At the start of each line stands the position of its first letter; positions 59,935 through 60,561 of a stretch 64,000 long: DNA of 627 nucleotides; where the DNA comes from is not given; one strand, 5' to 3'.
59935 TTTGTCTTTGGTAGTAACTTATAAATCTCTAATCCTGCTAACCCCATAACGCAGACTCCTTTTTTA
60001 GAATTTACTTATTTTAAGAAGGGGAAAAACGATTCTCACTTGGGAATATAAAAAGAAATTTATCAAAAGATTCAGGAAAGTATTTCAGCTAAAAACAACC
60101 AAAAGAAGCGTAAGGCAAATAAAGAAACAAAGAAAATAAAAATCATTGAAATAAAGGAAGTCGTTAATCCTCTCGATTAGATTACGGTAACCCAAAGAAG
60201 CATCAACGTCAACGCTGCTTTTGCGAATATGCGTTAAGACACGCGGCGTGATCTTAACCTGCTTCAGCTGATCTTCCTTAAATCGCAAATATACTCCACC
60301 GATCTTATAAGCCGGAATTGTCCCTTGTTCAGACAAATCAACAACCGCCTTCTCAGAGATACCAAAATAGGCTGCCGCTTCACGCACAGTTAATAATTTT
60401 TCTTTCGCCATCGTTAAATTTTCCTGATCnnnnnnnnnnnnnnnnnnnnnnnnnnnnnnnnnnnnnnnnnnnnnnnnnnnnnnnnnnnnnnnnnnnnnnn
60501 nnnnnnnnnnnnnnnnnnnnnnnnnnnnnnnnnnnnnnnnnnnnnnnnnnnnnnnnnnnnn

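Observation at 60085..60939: Tandem excisionase-type HTH genes: one fused to bactofilin, one to a membrane anchor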

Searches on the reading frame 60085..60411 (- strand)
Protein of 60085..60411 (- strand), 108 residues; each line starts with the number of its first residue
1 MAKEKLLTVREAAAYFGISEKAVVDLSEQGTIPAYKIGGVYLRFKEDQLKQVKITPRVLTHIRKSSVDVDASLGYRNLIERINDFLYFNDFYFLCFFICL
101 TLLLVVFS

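Call 3: search_protein_families(library=pfam, proteins=[window:60085-60411:-], max_evalue=0.1)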
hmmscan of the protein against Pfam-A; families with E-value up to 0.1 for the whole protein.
window:60085-60411:- (108 aa): 4 families
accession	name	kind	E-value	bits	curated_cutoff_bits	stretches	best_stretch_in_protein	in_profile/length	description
PF12728.13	HTH_17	-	3.3e-10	40.5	27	1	6-50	1-44/51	Helix-turn-helix domain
PF13338.12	AbiEi_4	-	0.0031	18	25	1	6-32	13-38/49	Transcriptional regulator, AbiEi antitoxin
PF21476.4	PF0610-like_N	-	0.028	15.1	33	0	4-25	12-33/50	PF0610-like, N-terminal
PF13591.12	MerR_2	-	0.051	13.8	29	1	7-57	1-50/84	MerR HTH family regulatory protein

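Call 4: search_protein_families(library=ncbifam, proteins=[window:60085-60411:-], max_evalue=0.1)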
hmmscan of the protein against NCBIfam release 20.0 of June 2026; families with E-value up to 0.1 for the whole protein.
window:60085-60411:- (108 aa): 4 families
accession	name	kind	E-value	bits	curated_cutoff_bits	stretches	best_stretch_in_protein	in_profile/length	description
TIGR01764.1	excise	domain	1.4e-09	38.1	28.8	1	6-51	1-45/49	excisionase family DNA-binding protein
NF047737.1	antiphage_MADS1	equivalog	3.4e-08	33.6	80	1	4-49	1-45/49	methylation-associated defense system helix-turn-helix domain-containing protein MAD1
NF033787.1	HTH_BldC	subfamily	0.0034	17.2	77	1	5-51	1-47/49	BldC family transcriptional regulator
NF040990.2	MamR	equivalog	0.023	15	100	1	4-42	41-79/91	magnetosome protein MamR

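Call 8: find_homologous_proteins(query=window:60085-60411:-)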
Query window:60085-60411:- (108 aa): 292 proteins with E <= 0.001 among 298 candidates; the best 120 are listed.
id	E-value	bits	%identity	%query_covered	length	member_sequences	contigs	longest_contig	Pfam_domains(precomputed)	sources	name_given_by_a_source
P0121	1.3e-63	229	100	100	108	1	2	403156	PF12728.14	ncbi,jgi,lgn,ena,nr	ncbi:MAG: helix-turn-helix domain-containing protein [Candidatus Omnitrophica bacterium]|nr:helix-tu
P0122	1.7e-49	184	79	100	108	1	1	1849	PF12728.14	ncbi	-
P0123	1.7e-39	152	67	99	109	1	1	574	PF12728.14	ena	-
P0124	3.7e-39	151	69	99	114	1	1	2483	PF12728.14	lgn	-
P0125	1.7e-36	142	63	86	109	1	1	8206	PF12728.14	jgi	jgi:excisionase family DNA binding protein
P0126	7.1e-35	137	62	85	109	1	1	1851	PF12728.14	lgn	-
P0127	4.4e-34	135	61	99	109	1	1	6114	PF12728.14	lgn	-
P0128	3.5e-31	125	65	56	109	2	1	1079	PF12728.14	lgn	-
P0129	1.3e-24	104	58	85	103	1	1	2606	PF12728.14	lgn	-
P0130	5.2e-24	102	55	88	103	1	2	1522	PF12728.14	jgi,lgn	jgi:excisionase family DNA binding protein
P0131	5.8e-23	99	52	88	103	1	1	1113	PF12728.14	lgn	-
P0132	7.0e-23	99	53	88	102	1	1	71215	PF12728.14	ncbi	ncbi:MAG: helix-turn-helix domain-containing protein [Candidatus Omnitrophota bacterium]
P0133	7.2e-23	99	55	85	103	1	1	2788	PF12728.14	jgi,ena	-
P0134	8.3e-23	98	52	85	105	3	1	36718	PF12728.14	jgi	-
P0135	8.8e-23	98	55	85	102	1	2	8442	PF12728.14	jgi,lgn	jgi:excisionase family DNA binding protein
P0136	9.1e-23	98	55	85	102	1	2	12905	PF12728.14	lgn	-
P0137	1.7e-22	97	53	85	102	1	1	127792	PF12728.14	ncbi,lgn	-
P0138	1.8e-22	97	54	82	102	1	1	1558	PF12728.14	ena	-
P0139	1.9e-22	97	49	99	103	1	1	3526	PF12728.14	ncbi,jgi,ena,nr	ncbi:MAG: helix-turn-helix domain-containing protein [Candidatus Omnitrophica bacterium]|nr:helix-tu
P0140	2.1e-22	97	50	99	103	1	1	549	PF12728.14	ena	-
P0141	2.4e-22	97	52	99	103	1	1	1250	PF12728.14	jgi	-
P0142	2.4e-22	97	57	85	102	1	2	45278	PF12728.14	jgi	jgi:excisionase family DNA binding protein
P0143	2.8e-22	97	54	85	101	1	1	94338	PF12728.14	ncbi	ncbi:MAG: helix-turn-helix domain-containing protein [Candidatus Omnitrophota bacterium]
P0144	3.0e-22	97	54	85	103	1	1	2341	PF12728.14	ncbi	-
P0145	3.5e-22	96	51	85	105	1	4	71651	PF12728.14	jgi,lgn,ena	jgi:excisionase family DNA binding protein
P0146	4.2e-22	96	53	85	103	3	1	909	PF12728.14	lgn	-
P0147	4.7e-22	96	53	86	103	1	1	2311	PF12728.14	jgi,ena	-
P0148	6.0e-22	96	50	99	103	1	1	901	PF12728.14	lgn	-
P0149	6.9e-22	96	54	88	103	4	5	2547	PF12728.14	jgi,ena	-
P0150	6.9e-22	96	49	99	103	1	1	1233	PF12728.14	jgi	jgi:excisionase family DNA binding protein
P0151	7.0e-22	95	55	85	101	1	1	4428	PF12728.14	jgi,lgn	-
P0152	7.2e-22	95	53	85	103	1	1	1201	PF12728.14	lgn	-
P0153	8.7e-22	95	53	85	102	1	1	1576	PF12728.14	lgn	-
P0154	9.1e-22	95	57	85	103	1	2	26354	PF12728.14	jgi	jgi:excisionase family DNA binding protein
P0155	9.7e-22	95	52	85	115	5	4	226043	PF12728.14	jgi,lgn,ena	-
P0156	1.0e-21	95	54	85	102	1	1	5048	PF12728.14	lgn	-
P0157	1.2e-21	95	50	98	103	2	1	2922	PF12728.14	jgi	jgi:excisionase family DNA binding protein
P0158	1.4e-21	95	50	99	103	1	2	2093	PF12728.14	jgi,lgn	-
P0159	1.5e-21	94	55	85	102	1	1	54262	PF12728.14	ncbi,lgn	-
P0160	1.5e-21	94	50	85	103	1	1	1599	PF12728.14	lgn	-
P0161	1.7e-21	94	53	85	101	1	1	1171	PF12728.14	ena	-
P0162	2.0e-21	94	62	49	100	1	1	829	PF12728.14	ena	-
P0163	2.0e-21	94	52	98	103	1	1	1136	PF12728.14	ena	-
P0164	2.2e-21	94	50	99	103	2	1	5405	PF12728.14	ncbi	-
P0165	2.2e-21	94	52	85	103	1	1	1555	PF12728.14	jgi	jgi:excisionase family DNA binding protein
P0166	2.3e-21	94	55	85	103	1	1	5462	PF12728.14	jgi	-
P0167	2.4e-21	94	48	99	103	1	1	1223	PF12728.14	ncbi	-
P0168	2.5e-21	94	50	99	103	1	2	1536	PF12728.14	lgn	-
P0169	2.6e-21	94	52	82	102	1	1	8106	PF12728.14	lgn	-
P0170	2.7e-21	94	47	100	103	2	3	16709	PF12728.14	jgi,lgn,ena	-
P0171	2.7e-21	94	55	85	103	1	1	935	PF12728.14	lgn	-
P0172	2.9e-21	94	53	85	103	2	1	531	PF12728.14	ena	-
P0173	3.0e-21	93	52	85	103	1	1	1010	PF12728.14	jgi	-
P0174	3.0e-21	93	50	99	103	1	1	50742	PF12728.14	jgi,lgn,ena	-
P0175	3.1e-21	93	46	99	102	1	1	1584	PF12728.14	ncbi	-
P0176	3.6e-21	93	52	85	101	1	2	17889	PF12728.14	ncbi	ncbi:MAG: helix-turn-helix domain-containing protein [bacterium]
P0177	4.4e-21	93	49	85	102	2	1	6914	PF12728.14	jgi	jgi:excisionase family DNA binding protein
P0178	4.8e-21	93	52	98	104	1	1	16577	PF12728.14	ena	-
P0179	5.2e-21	93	49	99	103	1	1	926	PF12728.14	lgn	-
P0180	5.4e-21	93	45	99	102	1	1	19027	PF12728.14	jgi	jgi:excisionase family DNA binding protein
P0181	5.4e-21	93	47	88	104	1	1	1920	PF12728.14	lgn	-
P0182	5.9e-21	93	45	99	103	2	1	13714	PF12728.14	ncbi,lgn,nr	ncbi:MAG: helix-turn-helix domain-containing protein [Candidatus Omnitrophica bacterium]|nr:helix-tu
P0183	6.5e-21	92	50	85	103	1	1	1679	PF12728.14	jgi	jgi:excisionase family DNA binding protein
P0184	6.6e-21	92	50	99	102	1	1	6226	PF12728.14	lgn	-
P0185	6.6e-21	92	52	82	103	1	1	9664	PF12728.14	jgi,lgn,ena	-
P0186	6.7e-21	92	53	85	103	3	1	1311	PF12728.14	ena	-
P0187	7.0e-21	92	53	85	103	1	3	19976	PF12728.14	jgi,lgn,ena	jgi:excisionase family DNA binding protein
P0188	7.1e-21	92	50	99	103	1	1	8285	PF12728.14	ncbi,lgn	-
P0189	7.6e-21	92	47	100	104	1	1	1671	PF12728.14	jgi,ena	-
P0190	8.2e-21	92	48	88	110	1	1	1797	PF12728.14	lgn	-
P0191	8.7e-21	92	51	84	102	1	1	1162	PF12728.14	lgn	-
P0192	9.4e-21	92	49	99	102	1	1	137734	PF12728.14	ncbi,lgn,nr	ncbi:MAG: helix-turn-helix domain-containing protein [Candidatus Omnitrophica bacterium]|nr:helix-tu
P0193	1.1e-20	92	52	89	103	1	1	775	PF12728.14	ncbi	-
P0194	1.2e-20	92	53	85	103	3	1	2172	PF12728.14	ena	-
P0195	1.2e-20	92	46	85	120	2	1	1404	PF12728.14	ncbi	-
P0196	1.2e-20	91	50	99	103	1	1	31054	PF12728.14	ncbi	ncbi:MAG: helix-turn-helix domain-containing protein [Candidatus Omnitrophota bacterium]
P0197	1.2e-20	91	53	85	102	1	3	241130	PF12728.14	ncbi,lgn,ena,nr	ncbi:MAG: helix-turn-helix domain-containing protein [Candidatus Omnitrophica bacterium]|nr:helix-tu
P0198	1.3e-20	91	53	82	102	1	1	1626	PF12728.14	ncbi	-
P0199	1.5e-20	91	47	100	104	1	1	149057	PF12728.14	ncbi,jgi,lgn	ncbi:MAG: helix-turn-helix domain-containing protein [Candidatus Omnitrophota bacterium]|jgi:excisio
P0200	1.6e-20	91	49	99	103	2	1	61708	PF12728.14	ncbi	ncbi:helix-turn-helix domain-containing protein [Candidatus Omnitrophota bacterium]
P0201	1.7e-20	91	48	99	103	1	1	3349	PF12728.14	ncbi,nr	ncbi:MAG: helix-turn-helix domain-containing protein [Candidatus Omnitrophica bacterium]|nr:helix-tu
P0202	1.9e-20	91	58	70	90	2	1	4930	PF12728.14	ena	-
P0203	2.0e-20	91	51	83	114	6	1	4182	PF12728.14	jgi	-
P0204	2.2e-20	91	46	98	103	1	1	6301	PF12728.14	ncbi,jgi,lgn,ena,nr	ncbi:MAG TPA: helix-turn-helix domain-containing protein [Candidatus Margulisiibacteriota bacterium]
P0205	2.2e-20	91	49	85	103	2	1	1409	PF12728.14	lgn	-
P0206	2.7e-20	90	52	85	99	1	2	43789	PF12728.14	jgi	jgi:excisionase family DNA binding protein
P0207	2.8e-20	90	55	89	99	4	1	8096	PF12728.14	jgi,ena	-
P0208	2.8e-20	90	51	92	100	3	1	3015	PF12728.14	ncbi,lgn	-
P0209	2.9e-20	90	49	99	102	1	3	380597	PF12728.14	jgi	jgi:excisionase family DNA binding protein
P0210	2.9e-20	90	49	82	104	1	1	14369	PF12728.14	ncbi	ncbi:MAG: helix-turn-helix domain-containing protein [Candidatus Omnitrophota bacterium]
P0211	3.1e-20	90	50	85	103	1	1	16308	PF12728.14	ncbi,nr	ncbi:MAG: helix-turn-helix domain-containing protein [Candidatus Omnitrophica bacterium]|nr:helix-tu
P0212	3.4e-20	90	50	97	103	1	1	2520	PF12728.14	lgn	-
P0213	3.7e-20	90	48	98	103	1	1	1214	PF12728.14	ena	-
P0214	3.9e-20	90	48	85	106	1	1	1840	PF12728.14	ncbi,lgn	-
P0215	3.9e-20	90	53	85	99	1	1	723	PF12728.14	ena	-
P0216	4.0e-20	90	50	100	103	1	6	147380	PF12728.14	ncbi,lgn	-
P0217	4.3e-20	90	51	85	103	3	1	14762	PF12728.14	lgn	-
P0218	4.7e-20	90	52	88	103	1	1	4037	PF12728.14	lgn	-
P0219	4.9e-20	90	47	85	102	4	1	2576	PF12728.14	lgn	-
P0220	5.5e-20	89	48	99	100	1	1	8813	PF12728.14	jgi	jgi:excisionase family DNA binding protein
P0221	6.4e-20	89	46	99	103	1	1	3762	PF12728.14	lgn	-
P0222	6.6e-20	89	50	85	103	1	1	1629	PF12728.14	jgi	jgi:excisionase family DNA binding protein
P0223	6.7e-20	89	49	82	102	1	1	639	PF12728.14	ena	-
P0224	7.7e-20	89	50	97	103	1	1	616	PF12728.14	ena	-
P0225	8.7e-20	89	50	85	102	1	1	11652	PF12728.14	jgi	jgi:excisionase family DNA binding protein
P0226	1.1e-19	88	48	100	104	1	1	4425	PF12728.14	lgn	-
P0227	1.1e-19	88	50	85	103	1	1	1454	PF12728.14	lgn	-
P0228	1.1e-19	88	47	100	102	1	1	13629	PF12728.14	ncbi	-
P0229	1.2e-19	88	49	85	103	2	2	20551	PF12728.14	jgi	jgi:excisionase family DNA binding protein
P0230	1.2e-19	88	47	99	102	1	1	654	PF12728.14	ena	-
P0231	1.2e-19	88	49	88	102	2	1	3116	PF12728.14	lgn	-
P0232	1.3e-19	88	55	82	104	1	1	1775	PF12728.14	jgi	jgi:excisionase family DNA binding protein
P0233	1.3e-19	88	46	88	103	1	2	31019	PF12728.14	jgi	-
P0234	1.3e-19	88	49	82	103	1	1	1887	PF12728.14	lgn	-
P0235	1.3e-19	88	49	99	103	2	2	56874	PF12728.14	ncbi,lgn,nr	ncbi:MAG: helix-turn-helix domain-containing protein [Candidatus Omnitrophica bacterium]|nr:helix-tu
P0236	1.5e-19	88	51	83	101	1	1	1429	PF12728.14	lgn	-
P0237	1.5e-19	88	52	88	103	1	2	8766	PF12728.14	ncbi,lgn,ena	-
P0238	1.9e-19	88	49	85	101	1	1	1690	PF12728.14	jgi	jgi:excisionase family DNA binding protein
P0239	1.9e-19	88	49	89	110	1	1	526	PF12728.14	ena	-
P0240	1.9e-19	88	55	85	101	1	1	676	PF12728.14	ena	-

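Call 24: search_solved_structures(query=A2, max_evalue=1, show_alignments=4)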
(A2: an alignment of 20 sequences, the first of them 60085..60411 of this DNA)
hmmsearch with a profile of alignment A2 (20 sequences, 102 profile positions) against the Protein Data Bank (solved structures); distinct sequences matched with E-value up to 1: 3.
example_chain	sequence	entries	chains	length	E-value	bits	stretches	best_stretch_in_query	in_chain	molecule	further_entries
4j2n_A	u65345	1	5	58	0.17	15.3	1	9-52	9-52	Gp37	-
4r1h_A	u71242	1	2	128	0.62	13.5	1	2-63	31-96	Lmo0741 protein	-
6amk_A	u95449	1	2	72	0.78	13.2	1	2-52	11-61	Putative DNA-binding protein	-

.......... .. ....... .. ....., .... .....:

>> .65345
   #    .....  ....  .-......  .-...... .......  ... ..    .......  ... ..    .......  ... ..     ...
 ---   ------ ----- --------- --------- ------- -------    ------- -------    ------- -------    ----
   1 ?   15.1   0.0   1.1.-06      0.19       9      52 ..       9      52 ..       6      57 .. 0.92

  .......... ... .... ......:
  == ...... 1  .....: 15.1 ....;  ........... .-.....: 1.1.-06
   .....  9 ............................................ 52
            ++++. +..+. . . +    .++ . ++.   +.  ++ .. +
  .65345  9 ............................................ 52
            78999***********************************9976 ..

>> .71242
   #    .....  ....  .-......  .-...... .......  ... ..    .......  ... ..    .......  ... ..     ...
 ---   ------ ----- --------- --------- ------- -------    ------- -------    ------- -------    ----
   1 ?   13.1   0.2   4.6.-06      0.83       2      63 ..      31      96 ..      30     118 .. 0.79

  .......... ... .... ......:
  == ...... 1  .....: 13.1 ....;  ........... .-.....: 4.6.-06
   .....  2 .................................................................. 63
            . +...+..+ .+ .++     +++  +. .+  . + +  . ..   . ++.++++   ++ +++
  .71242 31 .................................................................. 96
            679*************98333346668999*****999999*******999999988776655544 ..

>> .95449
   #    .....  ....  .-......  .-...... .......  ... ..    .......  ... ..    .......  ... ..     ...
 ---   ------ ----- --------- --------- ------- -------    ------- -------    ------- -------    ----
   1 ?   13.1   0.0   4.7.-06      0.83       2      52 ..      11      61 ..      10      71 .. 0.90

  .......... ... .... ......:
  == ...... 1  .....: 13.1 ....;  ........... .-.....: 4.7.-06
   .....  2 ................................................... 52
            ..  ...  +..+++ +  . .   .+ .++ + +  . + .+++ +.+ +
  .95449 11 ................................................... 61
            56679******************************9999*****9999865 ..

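Call 39: predict_structure(alignment_id=A4)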
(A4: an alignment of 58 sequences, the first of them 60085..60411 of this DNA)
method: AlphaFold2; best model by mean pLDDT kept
length: 108 residues; sequences in the alignment: 58
mean_pLDDT: 75.5   pTM: 0.56
mean pLDDT of the five models: 75.5, 73.3, 71.5, 69.7, 68.2
residues with pLDDT >= 90: 16; 70-90: 61; 50-70: 17; < 50: 14
segments of 3 or more residues with pLDDT < 50: 64-75
pLDDT, mean of each block of 10 residues (from residue 1): 71 80 83 82 81 61 48 56 82 94 95
secondary structure, 60 per line:
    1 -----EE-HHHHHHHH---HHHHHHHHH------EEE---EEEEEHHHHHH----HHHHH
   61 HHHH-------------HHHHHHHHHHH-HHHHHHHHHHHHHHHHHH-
elements in order: H9-16 H20-28 E35-37 E41-45 H46-51 H56-64 H78-88 H90-107

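Call 42: fold_search(model_id=the predicted structure, library=pdb)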
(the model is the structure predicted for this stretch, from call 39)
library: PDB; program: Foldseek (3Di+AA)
matches with E <= 10: 726; with E <= 0.001: 0
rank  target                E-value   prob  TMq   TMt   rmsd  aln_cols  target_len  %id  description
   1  6ama_B                4.7e-03  1.00  0.42  0.78   1.4        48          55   27  Structure of S. coelicolor/S. venezuelae BldC-smeA-ssfA complex to 3.09 Angstrom (released 2018-03-28)
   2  6ama_P                5.4e-03  1.00  0.41  0.76   1.3        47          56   28  Structure of S. coelicolor/S. venezuelae BldC-smeA-ssfA complex to 3.09 Angstrom (released 2018-03-28)
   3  6ama_H                5.7e-03  1.00  0.41  0.78   1.2        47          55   28  Structure of S. coelicolor/S. venezuelae BldC-smeA-ssfA complex to 3.09 Angstrom (released 2018-03-28)
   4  6ama_Y                7.9e-03  1.00  0.42  0.77   1.7        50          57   26  Structure of S. coelicolor/S. venezuelae BldC-smeA-ssfA complex to 3.09 Angstrom (released 2018-03-28)
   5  5d8c_B                8.5e-03  1.00  0.42  0.36   4.9        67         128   18  Crystal structure of HiNmlR, a MerR family regulator lacking the sensor domain, bound to promoter DNA (released 2016-06-29)
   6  4j2n_A                1.2e-02  1.00  0.41  0.76   1.3        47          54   23  Crystal Structure of mycobacteriophage Pukovnik Xis (released 2013-10-23)
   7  6amk_B                1.3e-02  1.00  0.41  0.83   1.2        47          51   26  Structure of Streptomyces venezuelae BldC-whiI opt complex (released 2018-03-28)
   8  4j2n_C                1.3e-02  1.00  0.41  0.74   1.3        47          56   23  Crystal Structure of mycobacteriophage Pukovnik Xis (released 2013-10-23)
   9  5i44_K                1.6e-02  1.00  0.39  0.62   6.9        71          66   18  Structure of RacA-DNA complex; P21 form (released 2016-05-04)
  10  6amk_A                1.7e-02  1.00  0.42  0.83   1.1        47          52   26  Structure of Streptomyces venezuelae BldC-whiI opt complex (released 2018-03-28)
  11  6ama_A                1.9e-02  1.00  0.42  0.81   1.4        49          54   26  Structure of S. coelicolor/S. venezuelae BldC-smeA-ssfA complex to 3.09 Angstrom (released 2018-03-28)
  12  5i44_B                1.9e-02  1.00  0.43  0.63   7.2        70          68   18  Structure of RacA-DNA complex; P21 form (released 2016-05-04)
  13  5d90_C                1.9e-02  0.97  0.37  0.31  10.3        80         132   19  Crystal structure of HiNmlR, a MerR family regulator lacking the sensor domain, bound to promoter DNA (released 2016-06-29)
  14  5e01_B                2.1e-02  0.93  0.38  0.33  12.3       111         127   16  Crystal structure of HiNmlR, a MerR family regulator lacking the sensor domain, bound to palyndromic promoter DNA (released 2016-06-29)
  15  5i44_A                3.1e-02  0.99  0.43  0.65   6.4        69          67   19  Structure of RacA-DNA complex; P21 form (released 2016-05-04)
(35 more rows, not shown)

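Call 69: search_protein_families(library=padloc, proteins=[window:60085-60411:-], max_evalue=0.01)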
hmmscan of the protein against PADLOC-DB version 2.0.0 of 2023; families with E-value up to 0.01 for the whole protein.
window:60085-60411:- (108 aa): 1 family
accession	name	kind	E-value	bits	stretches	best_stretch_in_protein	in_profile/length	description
PDLC04133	mad1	-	4.8e-08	31.2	1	3-51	2-49/60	mads_1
